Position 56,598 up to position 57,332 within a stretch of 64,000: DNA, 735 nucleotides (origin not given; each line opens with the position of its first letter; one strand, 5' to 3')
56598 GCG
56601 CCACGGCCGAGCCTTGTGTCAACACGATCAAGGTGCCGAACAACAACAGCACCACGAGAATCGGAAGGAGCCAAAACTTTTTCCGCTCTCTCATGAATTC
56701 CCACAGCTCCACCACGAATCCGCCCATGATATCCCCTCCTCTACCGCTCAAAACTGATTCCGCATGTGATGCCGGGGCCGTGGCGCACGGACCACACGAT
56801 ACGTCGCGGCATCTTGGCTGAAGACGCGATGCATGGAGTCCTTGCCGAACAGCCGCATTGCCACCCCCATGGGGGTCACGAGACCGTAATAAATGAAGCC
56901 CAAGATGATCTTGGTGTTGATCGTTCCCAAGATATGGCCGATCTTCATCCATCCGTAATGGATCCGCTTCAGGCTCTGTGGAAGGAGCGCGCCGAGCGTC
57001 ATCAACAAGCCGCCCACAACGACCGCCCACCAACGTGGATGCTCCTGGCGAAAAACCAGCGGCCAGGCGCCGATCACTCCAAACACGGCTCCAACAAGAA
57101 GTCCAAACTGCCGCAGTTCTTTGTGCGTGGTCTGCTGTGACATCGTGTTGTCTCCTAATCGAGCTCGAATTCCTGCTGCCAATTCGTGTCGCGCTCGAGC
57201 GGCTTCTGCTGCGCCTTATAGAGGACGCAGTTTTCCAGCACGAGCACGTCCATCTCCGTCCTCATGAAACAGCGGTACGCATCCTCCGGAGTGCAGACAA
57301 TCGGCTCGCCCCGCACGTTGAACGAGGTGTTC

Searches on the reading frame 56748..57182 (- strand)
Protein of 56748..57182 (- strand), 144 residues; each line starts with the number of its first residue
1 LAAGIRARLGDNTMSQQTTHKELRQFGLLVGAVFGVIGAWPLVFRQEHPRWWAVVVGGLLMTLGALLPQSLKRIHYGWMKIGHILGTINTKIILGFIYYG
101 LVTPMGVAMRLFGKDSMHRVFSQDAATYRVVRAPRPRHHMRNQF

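Call 8: search_protein_families(library=pfam, proteins=[window:56748-57182:-], max_evalue=0.001)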
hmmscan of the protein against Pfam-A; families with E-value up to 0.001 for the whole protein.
window:56748-57182:- (144 aa): 1 family
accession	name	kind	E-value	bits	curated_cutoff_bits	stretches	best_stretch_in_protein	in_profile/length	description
PF19588.4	SxtJ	-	6.2e-14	53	24.4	1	21-117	1-98/99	Saxitoxin biosynthesis operon protein SxtJ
